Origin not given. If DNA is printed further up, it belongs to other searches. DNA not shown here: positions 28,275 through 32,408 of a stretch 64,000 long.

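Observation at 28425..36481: Membrane-anchored giant HerA/FtsK/VirD4-like ATPase, sequon-rich surface protein, secretion ATPase and Flp-like pilin, with no platform protein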

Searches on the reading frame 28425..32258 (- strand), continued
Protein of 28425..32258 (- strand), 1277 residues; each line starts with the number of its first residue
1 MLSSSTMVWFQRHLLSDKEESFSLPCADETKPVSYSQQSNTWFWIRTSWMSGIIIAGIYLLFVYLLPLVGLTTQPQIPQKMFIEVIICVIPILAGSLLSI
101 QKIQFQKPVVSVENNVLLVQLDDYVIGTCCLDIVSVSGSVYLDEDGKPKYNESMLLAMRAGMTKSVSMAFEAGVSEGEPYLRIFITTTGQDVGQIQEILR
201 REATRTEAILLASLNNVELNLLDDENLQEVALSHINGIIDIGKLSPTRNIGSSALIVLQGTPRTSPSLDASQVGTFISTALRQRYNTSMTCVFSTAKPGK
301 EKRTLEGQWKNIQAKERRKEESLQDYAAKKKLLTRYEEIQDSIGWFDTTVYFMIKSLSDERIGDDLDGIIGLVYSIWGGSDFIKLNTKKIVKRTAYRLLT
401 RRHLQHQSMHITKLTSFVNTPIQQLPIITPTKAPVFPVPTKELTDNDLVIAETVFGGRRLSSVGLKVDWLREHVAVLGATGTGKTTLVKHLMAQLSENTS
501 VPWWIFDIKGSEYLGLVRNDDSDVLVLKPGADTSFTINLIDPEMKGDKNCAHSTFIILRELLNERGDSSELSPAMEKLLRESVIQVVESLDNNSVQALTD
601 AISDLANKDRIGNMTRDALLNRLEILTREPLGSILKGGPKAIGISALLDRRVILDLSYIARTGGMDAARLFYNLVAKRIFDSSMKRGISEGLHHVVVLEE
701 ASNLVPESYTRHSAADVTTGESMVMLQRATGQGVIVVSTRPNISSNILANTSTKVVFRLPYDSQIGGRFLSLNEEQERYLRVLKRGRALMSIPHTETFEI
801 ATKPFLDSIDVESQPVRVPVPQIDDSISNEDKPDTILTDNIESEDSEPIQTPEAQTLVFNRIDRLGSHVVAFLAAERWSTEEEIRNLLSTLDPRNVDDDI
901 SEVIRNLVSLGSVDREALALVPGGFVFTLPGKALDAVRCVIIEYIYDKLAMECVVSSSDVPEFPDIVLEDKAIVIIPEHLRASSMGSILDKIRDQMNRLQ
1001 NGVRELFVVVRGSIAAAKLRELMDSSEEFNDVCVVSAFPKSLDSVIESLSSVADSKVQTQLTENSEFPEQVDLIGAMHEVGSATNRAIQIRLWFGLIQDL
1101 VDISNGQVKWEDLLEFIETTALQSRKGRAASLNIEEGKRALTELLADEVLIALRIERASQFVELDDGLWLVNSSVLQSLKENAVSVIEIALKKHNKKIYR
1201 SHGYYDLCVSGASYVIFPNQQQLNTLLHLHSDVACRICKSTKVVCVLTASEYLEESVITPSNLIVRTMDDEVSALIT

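Call 95: search_solved_structures(query=A7, max_evalue=1)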
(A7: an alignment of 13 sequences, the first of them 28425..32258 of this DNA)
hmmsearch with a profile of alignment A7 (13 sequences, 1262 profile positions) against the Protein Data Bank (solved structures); distinct sequences matched with E-value up to 1: 22.
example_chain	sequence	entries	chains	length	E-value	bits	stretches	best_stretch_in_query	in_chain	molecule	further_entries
8yho_A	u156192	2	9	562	1.8e-05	25.8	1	449-504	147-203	DUF87 domain-containing protein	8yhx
8wiv_A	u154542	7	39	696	0.0002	22.3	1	450-494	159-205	Helicase HerA central domain-containing protein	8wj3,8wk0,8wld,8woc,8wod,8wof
4d2i_A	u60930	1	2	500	0.0033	18.2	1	428-494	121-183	HERA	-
8ziq_M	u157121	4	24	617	0.024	15.4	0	449-473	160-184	HerA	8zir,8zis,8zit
11kk_A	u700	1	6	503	0.036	14.8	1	452-490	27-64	HerA like helicase YjgR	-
9c1m_M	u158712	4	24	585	0.037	14.8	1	449-499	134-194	ATP-binding protein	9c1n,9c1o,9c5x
8j4u_M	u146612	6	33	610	0.1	13.3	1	449-494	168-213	Nucleoside triphosphate hydrolase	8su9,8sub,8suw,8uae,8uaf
7zdr_C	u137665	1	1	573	0.12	13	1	440-471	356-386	ATP-binding/permease protein CydC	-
7zds_C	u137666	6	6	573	0.12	13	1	440-471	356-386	ATP-binding/permease protein CydC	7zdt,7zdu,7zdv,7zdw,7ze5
7zd5_C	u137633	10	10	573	0.12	13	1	440-471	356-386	ATP-binding/permease protein CydC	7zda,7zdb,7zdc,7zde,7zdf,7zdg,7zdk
2d7d_A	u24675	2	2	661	0.12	13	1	452-481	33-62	UvrABC system protein B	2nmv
3v4r_A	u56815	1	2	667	0.12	13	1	452-481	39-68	UvrABC system protein B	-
9tby_C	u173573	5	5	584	0.12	13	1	440-471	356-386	Glutathione/L-cysteine transport system ATP-binding/permease protein CydC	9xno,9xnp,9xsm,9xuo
6o8h_A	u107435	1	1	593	0.22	12.2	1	452-498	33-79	UvrABC system protein B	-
6o8g_A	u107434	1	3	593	0.22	12.2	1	452-498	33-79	UvrABC system protein B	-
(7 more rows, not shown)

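Call 102: find_related_loci(query=A7, collection=viral_contigs, flank=5000)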
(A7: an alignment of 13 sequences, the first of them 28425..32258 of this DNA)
Query A7 (1277 aa) in viral_contigs; peptide patterns used: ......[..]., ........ (x = any residue, [..] = any of these).
6 stretches matched a pattern, but none encodes a relative of the query by tblastn (E <= 1e-3).

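Call 103: find_related_loci(query=A9, collection=viral_contigs, flank=5000)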
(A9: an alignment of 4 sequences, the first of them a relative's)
Query A9 (1080 aa) in viral_contigs; peptide patterns used: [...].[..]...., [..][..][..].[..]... (x = any residue, [..] = any of these).
162 stretches matched a pattern, but none encodes a relative of the query by tblastn (E <= 1e-3).
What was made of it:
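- Tried and rejected: Two scans of viral contigs found no relative (calls 102, 103).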

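Call 104: search_dna_similar(query=window:28425-32258:-, collection=plasmids, mode=protein, max_evalue=0.001, max_rows=15)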
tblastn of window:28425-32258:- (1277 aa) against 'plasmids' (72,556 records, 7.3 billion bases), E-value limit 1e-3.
Records with a match: 17; places in all: 17; records where one place covers at least 80% of the query: 0.
Best place of each record, by identity: <60% 17.
By first word of the organism name: Lactococcus 5; Embleya 2; Streptomyces 2; Exiguobacterium 1; Nonomuraea 1; Nocardia 1; Escherichia 1; Treponema 1; Bacillus 1; Kocuria 1; and 1 more.
By predicted mobility (MOB-suite, as given by PLSDB): non-mobilizable 7; conjugative 6; mobilizable 4.
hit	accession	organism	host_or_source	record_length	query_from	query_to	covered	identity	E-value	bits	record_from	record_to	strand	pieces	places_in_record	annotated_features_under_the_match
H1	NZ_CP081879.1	Exiguobacterium acetylicum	Environment,soil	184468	338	790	35%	25.5%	2e-9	70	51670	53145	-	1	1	ATP-binding protein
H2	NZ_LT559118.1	Nonomuraea gerenzanensis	-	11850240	421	821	31%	28.0%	3e-20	105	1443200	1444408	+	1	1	none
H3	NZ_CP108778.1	Embleya sp. NBC_00896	-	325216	338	788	35%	24.9%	2e-12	81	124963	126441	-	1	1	DUF87 domain-containing protein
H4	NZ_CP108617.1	Streptomyces avidinii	-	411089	404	788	30%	26.2%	2e-9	71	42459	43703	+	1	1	DUF87 domain-containing protein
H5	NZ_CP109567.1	Nocardia sp. NBC_01377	-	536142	414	821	32%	23.8%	4e-14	86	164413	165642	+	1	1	ATP-binding protein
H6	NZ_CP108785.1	Embleya sp. NBC_00888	-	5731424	470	806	26%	26.9%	8e-12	78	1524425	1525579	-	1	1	none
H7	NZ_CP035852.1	Escherichia coli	Homo sapiens,stool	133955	462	790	26%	27.4%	4e-14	86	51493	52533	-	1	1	ATP-binding protein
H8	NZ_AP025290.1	Treponema saccharophilum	-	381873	462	788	26%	26.7%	6e-11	75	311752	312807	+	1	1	DUF87 domain-containing protein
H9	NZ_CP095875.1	Bacillus sp. PGP15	-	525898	461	786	26%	26.5%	5e-6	59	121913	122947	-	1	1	ATP-binding protein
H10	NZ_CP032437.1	Lactococcus cremoris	Dairy Fermentation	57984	461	788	26%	26.0%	9e-11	74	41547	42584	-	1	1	ATP-binding protein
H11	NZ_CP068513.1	Lactococcus cremoris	Whole organism,Dairy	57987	461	788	26%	26.0%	9e-11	74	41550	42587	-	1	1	ATP-binding protein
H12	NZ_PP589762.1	Lactococcus sp.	Bacterial culture,Dairy environment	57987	461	788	26%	26.0%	9e-11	74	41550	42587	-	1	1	ATP-binding protein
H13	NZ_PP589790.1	Lactococcus sp.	Bacterial culture,Dairy environment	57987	461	788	26%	26.0%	9e-11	74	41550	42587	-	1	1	ATP-binding protein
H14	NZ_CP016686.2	Lactococcus cremoris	Single cell,Dairy fermentation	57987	461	788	26%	26.0%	9e-11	74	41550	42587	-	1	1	ATP-binding protein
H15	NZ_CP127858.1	Kocuria rosea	single cell culture,deep sea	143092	470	790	25%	24.6%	2e-4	54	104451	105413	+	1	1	DUF87 domain-containing protein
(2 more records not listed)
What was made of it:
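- Viral contigs hold no relatives, and plasmids hold only generic bacterial DUF87 ATPase-domain hits (calls 102-104).
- Tried and rejected: PLSDB gave only generic bacterial DUF87 ATPase-domain hits (call 104).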

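Call 105: search_protein_families(library=padloc, proteins=[window:28425-32258:-], max_evalue=0.001)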
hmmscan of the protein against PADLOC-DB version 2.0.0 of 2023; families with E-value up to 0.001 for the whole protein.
window:28425-32258:- (1277 aa): 7 families
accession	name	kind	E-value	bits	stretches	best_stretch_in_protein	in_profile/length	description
PDLC04140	mad8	-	3.9e-16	57.5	1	453-794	4-290/314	mads_8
PDLC01055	HerA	-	2.8e-12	44.2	1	462-519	148-205/532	Type III coevolved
PDLC02185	HerA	-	1.1e-08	32.3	1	469-515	162-207/585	-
PDLC04100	HerA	-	2e-08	31.4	1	469-527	161-218/580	-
PDLC04105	HerA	-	3.8e-08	30.3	1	470-519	165-213/576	-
PDLC04098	HerA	-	0.00044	16.9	0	585-761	423-601/686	-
PDLC04102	HerA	-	0.00093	15.6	0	469-498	173-202/654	-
